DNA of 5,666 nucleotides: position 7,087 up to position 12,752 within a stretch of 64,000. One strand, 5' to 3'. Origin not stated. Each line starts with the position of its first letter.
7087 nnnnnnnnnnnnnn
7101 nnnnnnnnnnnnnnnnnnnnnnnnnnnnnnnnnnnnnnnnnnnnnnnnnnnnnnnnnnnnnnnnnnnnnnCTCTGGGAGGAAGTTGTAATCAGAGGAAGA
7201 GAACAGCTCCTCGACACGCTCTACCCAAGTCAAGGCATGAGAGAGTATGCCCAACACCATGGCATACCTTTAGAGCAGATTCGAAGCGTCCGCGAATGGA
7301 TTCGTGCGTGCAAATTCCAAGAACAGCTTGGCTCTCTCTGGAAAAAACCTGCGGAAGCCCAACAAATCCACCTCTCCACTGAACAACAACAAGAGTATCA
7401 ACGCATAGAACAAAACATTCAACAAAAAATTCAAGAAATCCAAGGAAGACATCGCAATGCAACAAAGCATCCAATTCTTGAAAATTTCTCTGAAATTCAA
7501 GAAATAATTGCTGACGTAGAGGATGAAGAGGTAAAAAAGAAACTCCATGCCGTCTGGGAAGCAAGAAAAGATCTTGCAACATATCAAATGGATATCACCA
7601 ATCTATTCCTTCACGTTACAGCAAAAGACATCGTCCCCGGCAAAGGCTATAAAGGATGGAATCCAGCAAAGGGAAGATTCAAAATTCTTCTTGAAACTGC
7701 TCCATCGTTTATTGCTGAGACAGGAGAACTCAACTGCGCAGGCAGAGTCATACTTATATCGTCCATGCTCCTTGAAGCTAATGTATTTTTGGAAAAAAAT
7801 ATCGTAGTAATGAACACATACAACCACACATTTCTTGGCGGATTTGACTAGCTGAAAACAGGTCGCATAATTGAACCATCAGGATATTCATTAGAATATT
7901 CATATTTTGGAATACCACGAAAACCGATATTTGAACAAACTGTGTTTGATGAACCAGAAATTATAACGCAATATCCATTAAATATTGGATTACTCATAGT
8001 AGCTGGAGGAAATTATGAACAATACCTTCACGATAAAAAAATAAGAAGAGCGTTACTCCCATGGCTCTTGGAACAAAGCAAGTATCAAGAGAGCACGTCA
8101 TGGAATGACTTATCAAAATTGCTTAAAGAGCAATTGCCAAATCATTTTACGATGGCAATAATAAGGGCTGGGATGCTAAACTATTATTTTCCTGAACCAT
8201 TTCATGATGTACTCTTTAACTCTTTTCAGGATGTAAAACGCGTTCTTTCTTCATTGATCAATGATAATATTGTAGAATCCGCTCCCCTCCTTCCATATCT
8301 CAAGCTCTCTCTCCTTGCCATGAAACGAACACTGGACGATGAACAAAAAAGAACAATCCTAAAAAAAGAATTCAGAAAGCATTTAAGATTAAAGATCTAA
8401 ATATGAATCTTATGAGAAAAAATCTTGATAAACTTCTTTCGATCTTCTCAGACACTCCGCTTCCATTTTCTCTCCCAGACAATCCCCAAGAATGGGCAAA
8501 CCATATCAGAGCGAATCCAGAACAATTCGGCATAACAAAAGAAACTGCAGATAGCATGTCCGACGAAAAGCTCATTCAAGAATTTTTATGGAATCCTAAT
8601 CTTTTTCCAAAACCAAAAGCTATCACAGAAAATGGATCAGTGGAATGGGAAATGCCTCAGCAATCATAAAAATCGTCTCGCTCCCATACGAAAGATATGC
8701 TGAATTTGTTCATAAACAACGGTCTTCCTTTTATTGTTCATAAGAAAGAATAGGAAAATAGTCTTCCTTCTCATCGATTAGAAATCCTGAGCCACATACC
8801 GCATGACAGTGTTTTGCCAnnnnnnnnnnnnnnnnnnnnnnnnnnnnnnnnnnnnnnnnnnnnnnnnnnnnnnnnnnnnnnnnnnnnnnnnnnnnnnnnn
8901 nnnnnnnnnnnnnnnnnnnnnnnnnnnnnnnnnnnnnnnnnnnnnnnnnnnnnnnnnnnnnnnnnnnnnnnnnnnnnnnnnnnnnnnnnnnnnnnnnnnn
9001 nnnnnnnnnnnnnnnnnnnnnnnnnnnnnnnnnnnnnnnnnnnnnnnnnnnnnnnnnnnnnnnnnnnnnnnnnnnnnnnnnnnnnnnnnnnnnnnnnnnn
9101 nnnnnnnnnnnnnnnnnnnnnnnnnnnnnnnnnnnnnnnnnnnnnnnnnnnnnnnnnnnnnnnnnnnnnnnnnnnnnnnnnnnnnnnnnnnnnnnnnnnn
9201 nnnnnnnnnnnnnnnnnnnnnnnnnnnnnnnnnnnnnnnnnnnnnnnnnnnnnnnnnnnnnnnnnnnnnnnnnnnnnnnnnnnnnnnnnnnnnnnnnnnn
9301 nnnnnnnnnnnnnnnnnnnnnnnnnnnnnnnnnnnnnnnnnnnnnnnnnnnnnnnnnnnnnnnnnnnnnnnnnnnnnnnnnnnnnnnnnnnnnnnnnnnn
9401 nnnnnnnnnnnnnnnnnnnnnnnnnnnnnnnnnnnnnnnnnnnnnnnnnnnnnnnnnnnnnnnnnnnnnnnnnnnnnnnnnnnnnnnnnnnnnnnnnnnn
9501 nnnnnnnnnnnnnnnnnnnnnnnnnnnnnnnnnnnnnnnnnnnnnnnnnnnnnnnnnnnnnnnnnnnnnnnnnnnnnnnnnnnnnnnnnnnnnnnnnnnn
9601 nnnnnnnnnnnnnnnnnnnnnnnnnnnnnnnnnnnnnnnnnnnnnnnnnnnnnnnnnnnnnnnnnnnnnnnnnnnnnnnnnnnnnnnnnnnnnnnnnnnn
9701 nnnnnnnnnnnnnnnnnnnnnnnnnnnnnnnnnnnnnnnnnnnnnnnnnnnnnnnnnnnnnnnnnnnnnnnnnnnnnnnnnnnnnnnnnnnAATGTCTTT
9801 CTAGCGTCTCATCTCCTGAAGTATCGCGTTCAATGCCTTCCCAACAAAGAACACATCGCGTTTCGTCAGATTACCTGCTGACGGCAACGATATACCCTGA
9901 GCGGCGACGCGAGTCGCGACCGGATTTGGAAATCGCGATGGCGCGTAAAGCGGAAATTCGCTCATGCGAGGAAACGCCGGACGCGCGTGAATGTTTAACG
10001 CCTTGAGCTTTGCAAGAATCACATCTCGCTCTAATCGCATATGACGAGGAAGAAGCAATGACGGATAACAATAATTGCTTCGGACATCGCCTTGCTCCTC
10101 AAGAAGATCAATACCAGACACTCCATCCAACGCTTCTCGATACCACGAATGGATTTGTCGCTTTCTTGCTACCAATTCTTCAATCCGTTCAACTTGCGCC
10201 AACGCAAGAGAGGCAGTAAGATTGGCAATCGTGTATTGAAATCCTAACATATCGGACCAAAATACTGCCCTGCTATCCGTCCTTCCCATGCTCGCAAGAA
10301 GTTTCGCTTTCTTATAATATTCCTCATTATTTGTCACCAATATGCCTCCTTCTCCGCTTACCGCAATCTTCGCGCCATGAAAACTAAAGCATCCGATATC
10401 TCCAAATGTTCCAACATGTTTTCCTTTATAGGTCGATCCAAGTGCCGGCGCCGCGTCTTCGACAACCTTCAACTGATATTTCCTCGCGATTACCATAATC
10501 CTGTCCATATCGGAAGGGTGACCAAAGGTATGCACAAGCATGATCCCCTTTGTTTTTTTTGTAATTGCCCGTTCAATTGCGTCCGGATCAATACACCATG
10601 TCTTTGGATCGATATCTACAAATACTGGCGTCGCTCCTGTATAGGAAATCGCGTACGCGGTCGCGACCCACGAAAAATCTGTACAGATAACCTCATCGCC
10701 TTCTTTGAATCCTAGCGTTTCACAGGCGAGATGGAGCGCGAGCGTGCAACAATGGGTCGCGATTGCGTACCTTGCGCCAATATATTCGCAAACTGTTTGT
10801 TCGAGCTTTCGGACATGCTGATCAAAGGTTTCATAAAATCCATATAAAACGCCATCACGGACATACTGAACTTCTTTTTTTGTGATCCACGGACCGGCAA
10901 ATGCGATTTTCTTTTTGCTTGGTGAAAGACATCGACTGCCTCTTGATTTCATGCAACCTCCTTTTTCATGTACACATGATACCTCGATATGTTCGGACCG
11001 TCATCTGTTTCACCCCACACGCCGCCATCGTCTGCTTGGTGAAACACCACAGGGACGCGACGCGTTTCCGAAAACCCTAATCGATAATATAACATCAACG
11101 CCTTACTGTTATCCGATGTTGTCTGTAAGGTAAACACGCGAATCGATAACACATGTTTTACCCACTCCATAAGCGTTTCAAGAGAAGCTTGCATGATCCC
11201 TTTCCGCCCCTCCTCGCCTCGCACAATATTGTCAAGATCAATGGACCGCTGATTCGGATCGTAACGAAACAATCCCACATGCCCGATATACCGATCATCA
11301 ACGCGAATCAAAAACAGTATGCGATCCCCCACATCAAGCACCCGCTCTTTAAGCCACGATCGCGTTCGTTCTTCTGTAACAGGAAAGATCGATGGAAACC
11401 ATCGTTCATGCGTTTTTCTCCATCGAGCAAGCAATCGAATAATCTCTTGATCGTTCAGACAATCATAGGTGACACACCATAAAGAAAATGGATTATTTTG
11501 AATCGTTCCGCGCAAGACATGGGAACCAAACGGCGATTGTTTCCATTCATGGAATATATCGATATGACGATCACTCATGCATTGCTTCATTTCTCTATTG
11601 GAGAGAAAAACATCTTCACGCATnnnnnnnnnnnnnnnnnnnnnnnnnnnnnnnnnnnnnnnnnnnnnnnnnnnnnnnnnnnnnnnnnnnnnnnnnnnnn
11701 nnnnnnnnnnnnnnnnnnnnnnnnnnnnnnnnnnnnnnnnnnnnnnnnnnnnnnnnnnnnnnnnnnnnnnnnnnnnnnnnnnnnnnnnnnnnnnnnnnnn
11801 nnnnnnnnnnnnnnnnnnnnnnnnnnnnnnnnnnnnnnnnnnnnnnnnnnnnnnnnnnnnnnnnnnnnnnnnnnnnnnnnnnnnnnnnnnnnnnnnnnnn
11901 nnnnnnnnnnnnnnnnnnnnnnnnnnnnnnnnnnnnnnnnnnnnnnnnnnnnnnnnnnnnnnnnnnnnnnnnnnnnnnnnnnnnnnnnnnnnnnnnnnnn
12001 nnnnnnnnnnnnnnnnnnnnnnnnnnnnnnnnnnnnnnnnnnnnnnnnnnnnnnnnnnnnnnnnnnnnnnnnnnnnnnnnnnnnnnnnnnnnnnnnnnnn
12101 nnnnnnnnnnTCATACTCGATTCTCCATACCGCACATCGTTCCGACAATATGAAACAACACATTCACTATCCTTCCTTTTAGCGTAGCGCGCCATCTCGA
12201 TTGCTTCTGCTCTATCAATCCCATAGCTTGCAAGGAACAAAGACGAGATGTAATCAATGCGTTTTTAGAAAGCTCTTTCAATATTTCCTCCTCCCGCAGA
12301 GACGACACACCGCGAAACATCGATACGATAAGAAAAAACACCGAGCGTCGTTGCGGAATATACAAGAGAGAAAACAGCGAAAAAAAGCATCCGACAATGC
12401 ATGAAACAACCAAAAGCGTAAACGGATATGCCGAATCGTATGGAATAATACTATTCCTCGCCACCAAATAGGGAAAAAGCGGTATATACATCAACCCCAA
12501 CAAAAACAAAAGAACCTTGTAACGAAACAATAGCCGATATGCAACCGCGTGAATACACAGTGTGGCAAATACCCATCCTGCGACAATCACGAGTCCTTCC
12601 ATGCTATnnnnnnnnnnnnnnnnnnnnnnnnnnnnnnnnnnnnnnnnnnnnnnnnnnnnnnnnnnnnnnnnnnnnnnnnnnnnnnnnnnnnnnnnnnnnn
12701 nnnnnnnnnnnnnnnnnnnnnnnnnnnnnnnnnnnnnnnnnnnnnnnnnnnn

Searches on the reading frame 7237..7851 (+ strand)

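Call 72: search_protein_families(library=pfam, proteins=[window:7237-7851:+], max_evalue=0.0001)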
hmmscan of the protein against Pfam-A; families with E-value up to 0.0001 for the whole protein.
window:7237-7851:+ (204 aa): 0 families

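Call 97: search_protein_families(library=pfam, proteins=[window:7237-7851:+], max_evalue=1)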
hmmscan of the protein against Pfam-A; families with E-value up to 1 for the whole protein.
window:7237-7851:+ (204 aa): 4 families
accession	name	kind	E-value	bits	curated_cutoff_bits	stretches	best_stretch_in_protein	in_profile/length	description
PF20279.3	CTD12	-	0.017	16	25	1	40-121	21-103/144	C-terminal domain 12 of the ABC-three component (ABC-3C) systems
PF10368.14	YkyA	-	0.02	15.1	28.8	1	28-110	21-110/186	Putative cell-wall binding lipoprotein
PF18476.7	PIN_8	-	0.024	15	26.1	1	29-106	78-157/227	PIN like domain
PF05008.21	V-SNARE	-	0.3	12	25.9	1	51-97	9-58/92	Vesicle transport v-SNARE protein N-terminus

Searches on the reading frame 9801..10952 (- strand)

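Call 72: search_protein_families(library=pfam, proteins=[window:9801-10952:-], max_evalue=0.0001)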
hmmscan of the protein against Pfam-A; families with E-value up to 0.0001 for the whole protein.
window:9801-10952:- (383 aa): 4 families
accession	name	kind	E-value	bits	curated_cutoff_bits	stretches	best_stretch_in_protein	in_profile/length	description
PF01041.23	DegT_DnrJ_EryC1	-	1.3e-102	344.1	19.8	1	23-374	3-359/360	DegT/DnrJ/EryC1/StrS aminotransferase family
PF01212.27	Beta_elim_lyase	-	6.4e-10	39.3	27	1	44-282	31-272/288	Beta-eliminating lyase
PF00155.27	Aminotran_1_2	-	1.6e-07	31.3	19.7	1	42-138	38-151/361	Aminotransferase class I and II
PF00266.25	Aminotran_5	-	4.4e-07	29.7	21.5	1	40-173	38-182/371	Aminotransferase class-V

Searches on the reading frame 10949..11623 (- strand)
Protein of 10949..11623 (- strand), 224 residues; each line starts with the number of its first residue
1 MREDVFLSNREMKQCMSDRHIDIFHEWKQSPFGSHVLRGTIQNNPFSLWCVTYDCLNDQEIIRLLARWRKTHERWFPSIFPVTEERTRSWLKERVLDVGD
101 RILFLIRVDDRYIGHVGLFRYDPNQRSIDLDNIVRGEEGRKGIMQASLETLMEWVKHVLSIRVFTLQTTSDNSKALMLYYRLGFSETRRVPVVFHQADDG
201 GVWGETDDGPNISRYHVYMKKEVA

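Call 72: search_protein_families(library=pfam, proteins=[window:10949-11623:-], max_evalue=0.0001)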
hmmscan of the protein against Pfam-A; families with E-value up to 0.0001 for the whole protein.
window:10949-11623:- (224 aa): 3 families
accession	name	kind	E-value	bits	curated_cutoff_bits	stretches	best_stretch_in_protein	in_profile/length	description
PF13302.13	Acetyltransf_3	-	1.5e-10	42.3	25.4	1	66-184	16-137/138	Acetyltransferase (GNAT) domain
PF00583.31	Acetyltransf_1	-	1.8e-09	38.3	20.7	1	69-184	5-116/116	Acetyltransferase (GNAT) family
PF13420.13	Acetyltransf_4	-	3.4e-05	24.3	24.3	1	67-189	14-139/155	Acetyltransferase (GNAT) domain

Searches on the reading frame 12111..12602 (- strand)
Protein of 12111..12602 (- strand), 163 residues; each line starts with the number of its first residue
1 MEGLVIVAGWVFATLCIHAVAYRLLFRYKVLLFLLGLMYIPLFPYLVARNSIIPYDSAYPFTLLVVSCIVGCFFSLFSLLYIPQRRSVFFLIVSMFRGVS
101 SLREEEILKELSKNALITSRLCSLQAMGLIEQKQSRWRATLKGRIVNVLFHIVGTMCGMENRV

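Call 73: search_protein_families(library=pfam, proteins=[window:12111-12602:-], max_evalue=0.0001)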
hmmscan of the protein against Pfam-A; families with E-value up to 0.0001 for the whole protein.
window:12111-12602:- (163 aa): 0 families

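Call 97: search_protein_families(library=pfam, proteins=[window:12111-12602:-], max_evalue=1)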
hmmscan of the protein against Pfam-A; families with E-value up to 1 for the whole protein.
window:12111-12602:- (163 aa): 1 family
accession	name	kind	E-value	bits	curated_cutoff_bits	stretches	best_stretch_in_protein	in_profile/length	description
PF06969.22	HemN_C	-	0.019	15.4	24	1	123-145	44-66/67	HemN C-terminal domain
